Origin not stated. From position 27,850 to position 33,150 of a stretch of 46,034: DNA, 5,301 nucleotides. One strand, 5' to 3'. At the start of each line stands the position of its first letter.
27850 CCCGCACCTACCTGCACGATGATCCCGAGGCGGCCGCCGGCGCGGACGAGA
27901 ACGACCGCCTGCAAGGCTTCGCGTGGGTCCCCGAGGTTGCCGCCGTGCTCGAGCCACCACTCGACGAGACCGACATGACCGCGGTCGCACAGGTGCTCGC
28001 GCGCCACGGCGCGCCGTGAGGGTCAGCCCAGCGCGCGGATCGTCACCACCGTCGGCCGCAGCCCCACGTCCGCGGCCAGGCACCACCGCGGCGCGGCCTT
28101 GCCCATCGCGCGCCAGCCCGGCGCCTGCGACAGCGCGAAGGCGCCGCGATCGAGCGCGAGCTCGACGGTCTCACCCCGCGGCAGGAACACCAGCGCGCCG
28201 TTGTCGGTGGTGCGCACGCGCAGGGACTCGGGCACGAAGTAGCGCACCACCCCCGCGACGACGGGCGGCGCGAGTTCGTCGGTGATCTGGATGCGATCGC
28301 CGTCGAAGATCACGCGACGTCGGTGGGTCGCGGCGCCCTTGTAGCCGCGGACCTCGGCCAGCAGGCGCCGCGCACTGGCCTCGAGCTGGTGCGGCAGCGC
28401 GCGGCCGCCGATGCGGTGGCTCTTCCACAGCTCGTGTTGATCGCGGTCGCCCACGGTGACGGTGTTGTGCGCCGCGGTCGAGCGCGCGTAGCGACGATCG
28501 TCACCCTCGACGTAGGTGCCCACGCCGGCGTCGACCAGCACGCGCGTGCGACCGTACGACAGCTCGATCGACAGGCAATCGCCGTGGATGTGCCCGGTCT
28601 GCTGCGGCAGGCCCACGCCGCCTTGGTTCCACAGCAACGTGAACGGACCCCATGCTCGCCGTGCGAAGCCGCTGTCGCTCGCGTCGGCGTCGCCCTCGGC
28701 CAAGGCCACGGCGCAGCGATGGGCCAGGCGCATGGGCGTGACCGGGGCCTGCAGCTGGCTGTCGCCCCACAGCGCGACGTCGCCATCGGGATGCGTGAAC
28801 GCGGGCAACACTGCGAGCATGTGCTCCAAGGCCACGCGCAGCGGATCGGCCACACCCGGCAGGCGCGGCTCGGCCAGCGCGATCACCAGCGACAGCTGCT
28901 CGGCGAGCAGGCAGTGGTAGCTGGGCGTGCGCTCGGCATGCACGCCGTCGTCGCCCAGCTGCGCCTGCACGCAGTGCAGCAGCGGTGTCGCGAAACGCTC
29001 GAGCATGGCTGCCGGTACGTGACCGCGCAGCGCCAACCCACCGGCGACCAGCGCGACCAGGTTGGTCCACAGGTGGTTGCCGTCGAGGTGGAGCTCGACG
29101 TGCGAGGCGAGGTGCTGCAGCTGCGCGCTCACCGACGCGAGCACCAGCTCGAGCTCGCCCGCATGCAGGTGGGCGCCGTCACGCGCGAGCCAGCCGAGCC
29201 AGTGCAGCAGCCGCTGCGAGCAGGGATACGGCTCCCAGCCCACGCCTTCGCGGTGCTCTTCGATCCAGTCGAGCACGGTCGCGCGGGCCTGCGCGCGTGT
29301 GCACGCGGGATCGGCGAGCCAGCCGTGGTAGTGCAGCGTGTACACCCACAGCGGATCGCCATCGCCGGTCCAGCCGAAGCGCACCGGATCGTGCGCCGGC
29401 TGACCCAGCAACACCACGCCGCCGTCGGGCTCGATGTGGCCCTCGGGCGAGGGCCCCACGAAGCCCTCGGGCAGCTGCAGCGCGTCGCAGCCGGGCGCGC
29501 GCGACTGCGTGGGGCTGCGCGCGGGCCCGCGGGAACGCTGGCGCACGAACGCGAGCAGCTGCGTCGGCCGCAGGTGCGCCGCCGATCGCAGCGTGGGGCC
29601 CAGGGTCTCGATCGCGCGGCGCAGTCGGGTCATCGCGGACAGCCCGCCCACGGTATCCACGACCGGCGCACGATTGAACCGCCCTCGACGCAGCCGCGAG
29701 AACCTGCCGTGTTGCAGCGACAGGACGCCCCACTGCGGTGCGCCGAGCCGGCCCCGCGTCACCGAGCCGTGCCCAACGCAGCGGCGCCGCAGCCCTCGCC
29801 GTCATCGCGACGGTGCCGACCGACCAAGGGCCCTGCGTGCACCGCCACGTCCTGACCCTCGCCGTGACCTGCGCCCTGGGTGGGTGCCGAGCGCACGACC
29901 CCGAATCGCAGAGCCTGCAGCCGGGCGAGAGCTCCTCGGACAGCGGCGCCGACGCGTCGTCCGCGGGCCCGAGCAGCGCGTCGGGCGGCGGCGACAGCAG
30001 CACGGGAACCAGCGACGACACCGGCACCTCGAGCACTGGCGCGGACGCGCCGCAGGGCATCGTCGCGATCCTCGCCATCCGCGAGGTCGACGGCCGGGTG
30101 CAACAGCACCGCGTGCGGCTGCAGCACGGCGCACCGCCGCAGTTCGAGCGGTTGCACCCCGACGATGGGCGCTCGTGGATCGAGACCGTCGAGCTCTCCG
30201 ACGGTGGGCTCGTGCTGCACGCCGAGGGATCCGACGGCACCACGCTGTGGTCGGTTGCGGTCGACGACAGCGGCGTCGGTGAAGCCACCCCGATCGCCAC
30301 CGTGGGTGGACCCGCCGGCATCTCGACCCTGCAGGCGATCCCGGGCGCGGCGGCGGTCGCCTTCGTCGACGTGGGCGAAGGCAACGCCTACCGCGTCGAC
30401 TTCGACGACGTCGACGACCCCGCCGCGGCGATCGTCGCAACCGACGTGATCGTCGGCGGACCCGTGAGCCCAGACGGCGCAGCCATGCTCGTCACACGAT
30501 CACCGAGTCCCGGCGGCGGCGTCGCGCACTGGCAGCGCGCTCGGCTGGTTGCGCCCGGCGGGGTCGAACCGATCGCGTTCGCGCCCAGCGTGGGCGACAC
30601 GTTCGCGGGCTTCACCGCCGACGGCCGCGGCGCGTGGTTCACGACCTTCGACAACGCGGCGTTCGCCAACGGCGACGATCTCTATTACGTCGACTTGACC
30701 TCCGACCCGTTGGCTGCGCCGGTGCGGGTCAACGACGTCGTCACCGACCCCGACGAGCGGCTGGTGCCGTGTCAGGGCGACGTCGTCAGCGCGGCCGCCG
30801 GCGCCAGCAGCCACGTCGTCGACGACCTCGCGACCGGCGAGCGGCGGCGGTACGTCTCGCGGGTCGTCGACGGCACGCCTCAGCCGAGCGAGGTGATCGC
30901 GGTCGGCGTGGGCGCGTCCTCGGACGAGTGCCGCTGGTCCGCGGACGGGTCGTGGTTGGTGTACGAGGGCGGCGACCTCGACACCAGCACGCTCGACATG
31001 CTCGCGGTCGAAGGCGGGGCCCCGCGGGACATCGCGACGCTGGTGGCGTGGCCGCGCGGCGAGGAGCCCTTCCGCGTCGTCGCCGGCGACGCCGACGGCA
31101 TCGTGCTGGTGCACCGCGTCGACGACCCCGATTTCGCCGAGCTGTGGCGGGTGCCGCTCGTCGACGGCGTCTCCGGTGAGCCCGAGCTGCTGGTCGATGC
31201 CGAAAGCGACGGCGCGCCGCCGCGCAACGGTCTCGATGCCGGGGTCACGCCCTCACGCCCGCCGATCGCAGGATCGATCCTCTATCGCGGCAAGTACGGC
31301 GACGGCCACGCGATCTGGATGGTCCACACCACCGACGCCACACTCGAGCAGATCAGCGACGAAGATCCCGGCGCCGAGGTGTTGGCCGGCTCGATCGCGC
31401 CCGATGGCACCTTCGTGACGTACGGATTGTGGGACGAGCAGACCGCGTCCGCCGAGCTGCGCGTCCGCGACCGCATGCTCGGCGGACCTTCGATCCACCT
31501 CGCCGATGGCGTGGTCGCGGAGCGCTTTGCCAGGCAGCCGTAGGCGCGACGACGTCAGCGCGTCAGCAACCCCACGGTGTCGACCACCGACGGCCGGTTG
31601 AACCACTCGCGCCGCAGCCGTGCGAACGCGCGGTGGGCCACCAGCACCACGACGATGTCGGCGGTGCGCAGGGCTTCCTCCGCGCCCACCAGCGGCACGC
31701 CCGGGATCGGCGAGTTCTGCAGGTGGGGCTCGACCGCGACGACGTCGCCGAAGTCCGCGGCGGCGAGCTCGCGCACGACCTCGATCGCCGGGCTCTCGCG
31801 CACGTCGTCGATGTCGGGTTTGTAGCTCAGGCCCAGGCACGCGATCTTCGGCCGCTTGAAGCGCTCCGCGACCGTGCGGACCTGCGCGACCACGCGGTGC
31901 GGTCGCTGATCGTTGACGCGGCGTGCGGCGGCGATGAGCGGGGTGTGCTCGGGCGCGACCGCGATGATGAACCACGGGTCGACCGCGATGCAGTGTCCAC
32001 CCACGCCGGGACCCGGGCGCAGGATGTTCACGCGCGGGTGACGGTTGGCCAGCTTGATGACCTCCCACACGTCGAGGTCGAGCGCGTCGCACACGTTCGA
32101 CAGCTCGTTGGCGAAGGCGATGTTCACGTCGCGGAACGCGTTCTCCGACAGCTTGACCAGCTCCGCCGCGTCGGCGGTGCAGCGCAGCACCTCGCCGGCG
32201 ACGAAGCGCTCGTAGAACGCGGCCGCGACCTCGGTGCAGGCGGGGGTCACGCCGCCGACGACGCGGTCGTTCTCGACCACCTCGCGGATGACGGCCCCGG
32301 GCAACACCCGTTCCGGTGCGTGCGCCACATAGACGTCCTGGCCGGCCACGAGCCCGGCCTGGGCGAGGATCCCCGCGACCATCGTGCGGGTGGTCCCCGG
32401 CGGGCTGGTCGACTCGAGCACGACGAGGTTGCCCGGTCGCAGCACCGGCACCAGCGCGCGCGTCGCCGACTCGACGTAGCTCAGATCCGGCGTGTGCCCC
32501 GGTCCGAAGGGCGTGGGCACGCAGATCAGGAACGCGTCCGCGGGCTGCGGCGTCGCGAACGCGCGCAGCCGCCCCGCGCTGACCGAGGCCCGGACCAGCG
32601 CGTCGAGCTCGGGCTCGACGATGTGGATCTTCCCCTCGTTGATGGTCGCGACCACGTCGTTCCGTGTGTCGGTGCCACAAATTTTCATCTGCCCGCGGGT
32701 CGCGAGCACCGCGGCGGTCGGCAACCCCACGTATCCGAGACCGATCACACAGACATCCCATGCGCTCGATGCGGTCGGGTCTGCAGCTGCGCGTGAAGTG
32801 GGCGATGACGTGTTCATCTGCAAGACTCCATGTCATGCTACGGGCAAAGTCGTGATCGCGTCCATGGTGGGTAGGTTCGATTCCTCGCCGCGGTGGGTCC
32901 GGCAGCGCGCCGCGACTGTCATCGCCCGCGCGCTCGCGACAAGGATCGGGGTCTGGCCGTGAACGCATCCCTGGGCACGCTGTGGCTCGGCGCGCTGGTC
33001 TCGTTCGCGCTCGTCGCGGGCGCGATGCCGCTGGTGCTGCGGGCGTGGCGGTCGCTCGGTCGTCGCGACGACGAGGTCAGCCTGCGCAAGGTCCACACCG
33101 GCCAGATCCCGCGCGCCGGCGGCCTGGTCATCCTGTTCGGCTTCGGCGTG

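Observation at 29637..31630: Duplicated 3' end of the UDP-sugar dehydrogenase gene flanks the inserted lipoprotein gene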

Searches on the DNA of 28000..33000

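Call 35: search_rna_families(source=window, start=28000, end=33000, threshold=evalue, max_evalue=1)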
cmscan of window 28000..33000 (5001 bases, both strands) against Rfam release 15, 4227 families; matches with E-value up to 1: 3.
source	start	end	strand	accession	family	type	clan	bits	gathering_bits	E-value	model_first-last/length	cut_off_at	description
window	30345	30427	-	RF04248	MIR7486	Gene; miRNA;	-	24.9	67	0.47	1-87/87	no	MIR7486 microRNA precursor family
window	30814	30877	+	RF03937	mir-9456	Gene; miRNA;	-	23.5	80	0.35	1-68/68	no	mir-9456 microRNA precursor family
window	30389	30448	-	RF01059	mir-598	Gene; miRNA;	-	21.3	69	0.66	1-80/80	no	mir-598 microRNA precursor family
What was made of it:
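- Tried and rejected: Rfam family in 28000-33000: only chance-level miRNA hits (call 35).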

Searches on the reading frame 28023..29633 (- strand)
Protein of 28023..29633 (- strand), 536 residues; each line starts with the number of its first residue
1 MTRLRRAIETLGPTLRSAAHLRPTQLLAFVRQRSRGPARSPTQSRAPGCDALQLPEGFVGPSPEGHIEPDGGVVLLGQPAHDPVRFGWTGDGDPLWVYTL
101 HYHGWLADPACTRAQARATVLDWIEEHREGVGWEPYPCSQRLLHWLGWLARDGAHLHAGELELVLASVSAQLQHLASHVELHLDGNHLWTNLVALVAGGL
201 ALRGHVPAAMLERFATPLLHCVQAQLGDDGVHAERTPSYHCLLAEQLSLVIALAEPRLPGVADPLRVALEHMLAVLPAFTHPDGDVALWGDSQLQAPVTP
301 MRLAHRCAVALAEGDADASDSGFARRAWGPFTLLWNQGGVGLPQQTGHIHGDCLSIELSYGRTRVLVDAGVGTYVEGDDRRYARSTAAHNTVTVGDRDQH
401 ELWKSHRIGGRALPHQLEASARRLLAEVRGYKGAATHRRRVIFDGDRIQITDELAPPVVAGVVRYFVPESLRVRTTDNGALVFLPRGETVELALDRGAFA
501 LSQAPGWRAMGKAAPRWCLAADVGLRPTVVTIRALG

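Call 6: search_protein_families(library=pfam, proteins=[window:28023-29633:-], max_evalue=0.01)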
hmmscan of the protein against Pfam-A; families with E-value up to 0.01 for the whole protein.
window:28023-29633:- (536 aa): 2 families
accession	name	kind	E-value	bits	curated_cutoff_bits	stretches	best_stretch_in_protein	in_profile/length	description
PF07940.18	Hepar_II_III_C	-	2.1e-34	119.5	24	1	315-489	6-189/237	Heparinase II/III-like, C-terminal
PF16889.11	Hepar_II_III_N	-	6e-06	26.3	22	1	102-296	130-317/340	Heparinase II/III N-terminus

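Call 8: find_homologous_proteins(query=window:28023-29633:-, max_evalue=1e-10)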
Query window:28023-29633:- (536 aa): 164 proteins with E <= 1e-10 among 8000 candidates; the best 120 are listed.
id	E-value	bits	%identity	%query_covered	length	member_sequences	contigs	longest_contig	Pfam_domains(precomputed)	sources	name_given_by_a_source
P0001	0.0e+0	1230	100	100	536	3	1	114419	PF07940.19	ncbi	ncbi:MAG: heparinase II/III-family protein [Nannocystaceae bacterium]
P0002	2.7e-253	860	71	100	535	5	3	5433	PF07940.19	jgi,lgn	jgi:hypothetical protein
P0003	5.8e-238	809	67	100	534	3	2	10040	PF07940.19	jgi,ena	-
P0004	1.3e-236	805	68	100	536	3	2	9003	PF07940.19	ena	-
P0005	2.9e-231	787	67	100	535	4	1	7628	PF07940.19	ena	-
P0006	1.3e-230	785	67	99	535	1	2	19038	PF07940.19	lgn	-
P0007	1.8e-230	784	67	100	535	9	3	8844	PF07940.19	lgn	-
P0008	8.9e-230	782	67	100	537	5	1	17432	PF07940.19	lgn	-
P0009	2.9e-228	777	64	100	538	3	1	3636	PF16889.12,PF07940.19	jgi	jgi:hypothetical protein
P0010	1.5e-227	775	66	100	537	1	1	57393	PF07940.19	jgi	jgi:Heparinase II/III-like protein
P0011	2.4e-219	748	64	96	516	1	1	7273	PF16889.12,PF07940.19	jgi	jgi:uncharacterized heparinase superfamily protein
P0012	1.9e-211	722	63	100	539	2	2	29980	PF16889.12,PF07940.19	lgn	-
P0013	1.8e-194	666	63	92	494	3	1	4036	PF07940.19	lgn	-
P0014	4.5e-194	664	62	97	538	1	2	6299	PF16889.12,PF07940.19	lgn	-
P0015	2.3e-192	659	60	99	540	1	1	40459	PF16889.12,PF07940.19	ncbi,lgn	-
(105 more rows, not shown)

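Call 10: find_related_loci(query=A1, collection=genome_contigs, flank=8000)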
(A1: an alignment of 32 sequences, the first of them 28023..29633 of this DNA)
Query A1 (536 aa) in genome_contigs; peptide patterns used: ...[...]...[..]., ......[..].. (x = any residue, [..] = any of these).
76 stretches matched a pattern; 39 encode a relative of the query (tblastn E <= 1e-3); 37 distinct loci.
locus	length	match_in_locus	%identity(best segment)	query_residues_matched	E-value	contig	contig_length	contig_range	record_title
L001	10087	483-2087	93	1-535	0e+0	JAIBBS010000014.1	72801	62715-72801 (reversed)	MAG: Nannocystaceae bacterium isolate SSF46 NODE_6258_length_72801_cov_98.313895, whole genome shotgun sequence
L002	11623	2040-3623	68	8-535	0e+0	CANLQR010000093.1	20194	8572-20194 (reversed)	MAG: Deltaproteobacteria bacterium isolate ZH-15may19-289 genome assembly, contig: ZH-15May19-c6570, whole genome shotgu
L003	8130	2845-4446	68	1-535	0e+0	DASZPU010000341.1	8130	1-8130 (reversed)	MAG TPA_asm: Nannocystaceae bacterium isolate SMAG_U5979 k141_166350, whole genome shotgun sequence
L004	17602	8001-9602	65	1-534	0e+0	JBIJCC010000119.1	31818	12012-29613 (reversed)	MAG: Nannocystaceae bacterium isolate ME2006-08-18D11_3300042945_group2_bin121 Rohwer_bin1479_scaffold_903_c1, whole gen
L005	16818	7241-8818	59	7-535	0e+0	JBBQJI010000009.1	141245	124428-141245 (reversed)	MAG: Nannocystales bacterium isolate Co_metawrap_738 Cmw_738_k141_27931345_length_141245_cov_29.9992, whole genome shotg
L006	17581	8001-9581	58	9-535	0e+0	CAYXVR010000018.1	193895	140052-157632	MAG TPA_asm: uncultured Nannocystaceae bacterium isolate binchicken_co179_119 genome assembly, contig: NODE_325_length_1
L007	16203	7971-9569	66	1-534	0e+0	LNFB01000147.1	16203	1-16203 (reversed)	MAG: Deltaproteobacteria bacterium Ga0077550 Ga0077550_1113.1, whole genome shotgun sequence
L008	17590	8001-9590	56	7-536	6e-171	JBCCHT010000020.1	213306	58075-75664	MAG: Myxococcota bacterium isolate P01_B01_bin.73 k141_2754852_length_213306_cov_48.6543, whole genome shotgun sequence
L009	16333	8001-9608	66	1-535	0e+0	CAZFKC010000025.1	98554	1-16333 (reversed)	MAG TPA_asm: uncultured Nannocystaceae bacterium isolate binchicken_co199_105 genome assembly, contig: NODE_289_length_9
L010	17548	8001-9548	54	11-523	1e-162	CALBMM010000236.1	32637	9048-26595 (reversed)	MAG TPA_asm: uncultured proteobacterium isolate SRR6227243_bin.109_CONCOCT_v1.1_MAG genome assembly, contig: ERZ795105.1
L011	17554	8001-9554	53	4-520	7e-160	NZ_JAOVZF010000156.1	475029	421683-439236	Paraliomyxa miuraensis strain SMH-27-4 scf13c36, whole genome shotgun sequence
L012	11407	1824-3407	54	7-533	9e-153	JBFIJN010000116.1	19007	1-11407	MAG: Nannocystaceae bacterium isolate Mix_sand11.2021.09.Z.87 k141_11043_length_19007_cov_22.4041, whole genome shotgun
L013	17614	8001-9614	49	3-534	4e-151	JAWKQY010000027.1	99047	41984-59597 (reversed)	MAG: Nannocystaceae bacterium isolate AC1.67 AC1.67.fa-27, whole genome shotgun sequence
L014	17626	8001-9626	47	4-534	2e-143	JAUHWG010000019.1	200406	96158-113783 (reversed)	MAG: Polyangia bacterium isolate 2_bin.15 NODE_122_length_200406_cov_8.234193, whole genome shotgun sequence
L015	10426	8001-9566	51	5-519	9e-142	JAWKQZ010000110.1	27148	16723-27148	MAG: Nannocystaceae bacterium isolate BC1.173 BC1.173.fa-110, whole genome shotgun sequence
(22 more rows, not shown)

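Call 20: find_encoding_contigs(protein=P0128, flank=8000, max_places=4)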
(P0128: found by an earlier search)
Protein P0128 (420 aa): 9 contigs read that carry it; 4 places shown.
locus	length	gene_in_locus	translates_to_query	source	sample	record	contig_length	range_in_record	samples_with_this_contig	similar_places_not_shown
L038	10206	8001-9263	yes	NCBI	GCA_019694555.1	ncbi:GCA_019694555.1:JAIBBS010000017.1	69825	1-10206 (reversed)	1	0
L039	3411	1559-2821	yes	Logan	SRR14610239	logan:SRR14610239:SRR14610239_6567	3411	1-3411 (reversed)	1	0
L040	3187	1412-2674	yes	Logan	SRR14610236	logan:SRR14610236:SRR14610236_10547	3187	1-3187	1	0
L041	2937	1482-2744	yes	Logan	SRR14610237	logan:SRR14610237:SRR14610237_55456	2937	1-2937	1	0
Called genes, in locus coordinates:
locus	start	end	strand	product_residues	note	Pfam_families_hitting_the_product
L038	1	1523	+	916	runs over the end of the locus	PF00089:Trypsin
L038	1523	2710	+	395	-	-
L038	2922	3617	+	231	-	-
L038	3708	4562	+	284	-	PF03781:FGE-sulfatase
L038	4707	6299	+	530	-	-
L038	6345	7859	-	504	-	PF00953:Glycos_transf_4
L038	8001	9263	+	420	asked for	PF03721:UDPG_MGDP_dh_N, PF00984:UDPG_MGDP_dh, PF03720:UDPG_MGDP_dh_C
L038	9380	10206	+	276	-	?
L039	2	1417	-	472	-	?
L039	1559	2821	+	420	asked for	PF03721:UDPG_MGDP_dh_N, PF00984:UDPG_MGDP_dh, PF03720:UDPG_MGDP_dh_C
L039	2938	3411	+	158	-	?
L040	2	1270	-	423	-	?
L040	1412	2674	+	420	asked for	PF03721:UDPG_MGDP_dh_N, PF00984:UDPG_MGDP_dh, PF03720:UDPG_MGDP_dh_C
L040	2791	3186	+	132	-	?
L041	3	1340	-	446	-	?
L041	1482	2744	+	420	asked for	PF03721:UDPG_MGDP_dh_N, PF00984:UDPG_MGDP_dh, PF03720:UDPG_MGDP_dh_C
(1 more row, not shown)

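Call 22: search_protein_families(library=pfam, proteins=[L038:9380-10204:+, L001:3-317:+, L038:4707-6299:+], max_evalue=0.01)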
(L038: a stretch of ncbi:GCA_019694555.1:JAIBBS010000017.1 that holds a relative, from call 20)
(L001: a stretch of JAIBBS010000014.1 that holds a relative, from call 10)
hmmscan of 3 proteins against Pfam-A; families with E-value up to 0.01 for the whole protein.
L038:9380-10204:+ (275 aa): 1 family
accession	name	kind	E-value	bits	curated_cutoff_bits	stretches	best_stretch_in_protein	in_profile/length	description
PF01098.24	FTSW_RODA_SPOVE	-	0.00049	19.6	26.4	1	56-174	66-191/356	Cell cycle protein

L001:3-317:+ (105 aa): 0 families

L038:4707-6299:+ (530 aa): 0 families

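Call 24: find_encoding_contigs(protein=P0130, flank=8000, max_places=6)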
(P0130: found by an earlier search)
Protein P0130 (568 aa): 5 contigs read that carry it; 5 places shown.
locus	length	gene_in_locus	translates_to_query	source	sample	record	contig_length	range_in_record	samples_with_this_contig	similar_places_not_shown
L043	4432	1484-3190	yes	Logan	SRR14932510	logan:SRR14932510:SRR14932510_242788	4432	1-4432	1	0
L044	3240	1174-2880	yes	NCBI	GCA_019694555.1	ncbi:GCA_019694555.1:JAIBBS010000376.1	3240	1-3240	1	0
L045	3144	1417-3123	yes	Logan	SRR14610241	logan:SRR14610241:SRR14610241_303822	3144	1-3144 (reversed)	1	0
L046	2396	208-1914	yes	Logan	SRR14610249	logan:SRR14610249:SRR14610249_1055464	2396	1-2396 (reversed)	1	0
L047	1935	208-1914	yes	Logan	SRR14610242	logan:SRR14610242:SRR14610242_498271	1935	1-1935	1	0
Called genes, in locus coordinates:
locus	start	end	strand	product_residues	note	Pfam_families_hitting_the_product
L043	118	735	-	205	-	PF00440:TetR_N (weak)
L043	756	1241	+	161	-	PF00190:Cupin_1 (weak), PF02311:AraC_binding (weak), PF05899:Cupin_3 (weak), PF07883:Cupin_2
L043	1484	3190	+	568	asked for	-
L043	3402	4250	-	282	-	-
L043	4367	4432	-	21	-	?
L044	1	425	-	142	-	PF00440:TetR_N (weak)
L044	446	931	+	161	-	PF00190:Cupin_1 (weak), PF02311:AraC_binding (weak), PF05899:Cupin_3 (weak), PF07883:Cupin_2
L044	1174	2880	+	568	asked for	-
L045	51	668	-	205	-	PF00440:TetR_N (weak)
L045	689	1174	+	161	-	PF00190:Cupin_1 (weak), PF02311:AraC_binding (weak), PF05899:Cupin_3 (weak), PF07883:Cupin_2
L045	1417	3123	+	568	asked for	-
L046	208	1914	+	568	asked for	-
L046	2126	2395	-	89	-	?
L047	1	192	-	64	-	?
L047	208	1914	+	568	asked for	-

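Call 25: find_encoding_contigs(protein=P0125, flank=10000, max_places=4)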
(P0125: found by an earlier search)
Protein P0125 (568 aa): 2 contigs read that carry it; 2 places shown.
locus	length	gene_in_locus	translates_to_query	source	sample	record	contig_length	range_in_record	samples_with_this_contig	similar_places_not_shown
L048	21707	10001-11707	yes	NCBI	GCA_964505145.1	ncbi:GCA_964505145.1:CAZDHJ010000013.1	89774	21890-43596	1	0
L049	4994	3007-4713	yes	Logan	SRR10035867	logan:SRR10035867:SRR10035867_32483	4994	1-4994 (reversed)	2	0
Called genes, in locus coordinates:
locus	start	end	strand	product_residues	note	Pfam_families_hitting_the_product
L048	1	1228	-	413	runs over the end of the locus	PF00561:Abhydrolase_1, PF07819:PGAP1 (faint), PF12146:Hydrolase_4, PF12697:Abhydrolase_6, PF00756:Esterase (faint), PF03096:Ndr (weak)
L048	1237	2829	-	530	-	-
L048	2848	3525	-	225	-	-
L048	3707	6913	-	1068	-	PF07676:PD40 (faint), PF18582:HZS_alpha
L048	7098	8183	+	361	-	PF16286:DUF4932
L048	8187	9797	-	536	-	PF07940:Hepar_II_III_C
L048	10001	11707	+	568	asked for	-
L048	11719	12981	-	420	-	PF03721:UDPG_MGDP_dh_N, PF00984:UDPG_MGDP_dh, PF03720:UDPG_MGDP_dh_C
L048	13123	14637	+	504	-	PF00953:Glycos_transf_4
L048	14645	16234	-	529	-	-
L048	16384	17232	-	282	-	PF03781:FGE-sulfatase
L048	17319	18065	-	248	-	-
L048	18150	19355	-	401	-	-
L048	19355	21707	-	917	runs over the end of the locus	PF00089:Trypsin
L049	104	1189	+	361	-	PF16286:DUF4932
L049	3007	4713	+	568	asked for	-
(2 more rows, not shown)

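Call 39: find_encoding_contigs(protein=P0002, flank=6000, max_places=4)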
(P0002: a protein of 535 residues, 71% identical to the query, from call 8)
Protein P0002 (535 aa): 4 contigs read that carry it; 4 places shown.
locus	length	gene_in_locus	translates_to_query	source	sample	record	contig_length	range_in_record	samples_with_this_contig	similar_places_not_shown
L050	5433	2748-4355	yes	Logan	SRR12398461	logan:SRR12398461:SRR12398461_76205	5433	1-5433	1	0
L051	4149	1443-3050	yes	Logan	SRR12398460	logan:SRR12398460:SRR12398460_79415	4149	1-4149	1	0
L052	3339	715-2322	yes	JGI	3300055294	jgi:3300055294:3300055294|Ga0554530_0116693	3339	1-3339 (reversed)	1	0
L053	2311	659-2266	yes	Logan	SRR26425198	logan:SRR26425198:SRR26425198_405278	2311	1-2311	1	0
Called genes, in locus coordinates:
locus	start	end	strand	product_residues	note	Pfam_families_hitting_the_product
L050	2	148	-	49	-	?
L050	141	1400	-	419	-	PF12704:MacB_PCD, PF02687:FtsX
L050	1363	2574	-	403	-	PF25917:BSH_RND (weak), PF25954:Beta-barrel_RND_2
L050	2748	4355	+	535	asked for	PF07940:Hepar_II_III_C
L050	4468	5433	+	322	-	?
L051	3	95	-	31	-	?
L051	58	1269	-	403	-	PF25917:BSH_RND (weak), PF25954:Beta-barrel_RND_2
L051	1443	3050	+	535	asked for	PF07940:Hepar_II_III_C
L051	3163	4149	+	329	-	?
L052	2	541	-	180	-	?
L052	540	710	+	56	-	-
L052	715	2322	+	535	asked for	PF07940:Hepar_II_III_C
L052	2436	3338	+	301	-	?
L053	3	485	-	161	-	?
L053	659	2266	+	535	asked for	PF07940:Hepar_II_III_C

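Call 40: find_encoding_contigs(protein=P0004, flank=6000, max_places=3)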
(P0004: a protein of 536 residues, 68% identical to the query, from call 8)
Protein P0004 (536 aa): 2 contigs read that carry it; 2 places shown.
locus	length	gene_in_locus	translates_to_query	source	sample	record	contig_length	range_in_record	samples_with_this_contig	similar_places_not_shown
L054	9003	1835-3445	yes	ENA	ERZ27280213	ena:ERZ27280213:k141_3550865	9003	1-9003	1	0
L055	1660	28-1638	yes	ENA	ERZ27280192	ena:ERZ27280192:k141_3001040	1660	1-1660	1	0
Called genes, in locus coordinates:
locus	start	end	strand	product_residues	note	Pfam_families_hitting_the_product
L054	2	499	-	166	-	?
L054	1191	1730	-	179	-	-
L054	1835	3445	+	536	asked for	PF07940:Hepar_II_III_C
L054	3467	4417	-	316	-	PF02492:cobW, PF07683:CobW_C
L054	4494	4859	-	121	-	-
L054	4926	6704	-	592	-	PF00057:Ldl_recept_a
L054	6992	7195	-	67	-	-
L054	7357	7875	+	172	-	PF00691:OmpA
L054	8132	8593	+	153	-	-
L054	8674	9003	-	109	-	?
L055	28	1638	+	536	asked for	PF07940:Hepar_II_III_C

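Call 54: search_protein_families(library=pfam, proteins=[L043:3402-4250:-], max_evalue=1)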
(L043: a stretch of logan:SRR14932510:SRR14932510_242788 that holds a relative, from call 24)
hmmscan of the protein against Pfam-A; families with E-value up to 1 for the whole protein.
L043:3402-4250:- (282 aa): 1 family
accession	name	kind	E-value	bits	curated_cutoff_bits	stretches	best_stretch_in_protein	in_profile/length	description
PF01098.24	FTSW_RODA_SPOVE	-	0.0003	20.3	26.4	1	56-174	66-191/356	Cell cycle protein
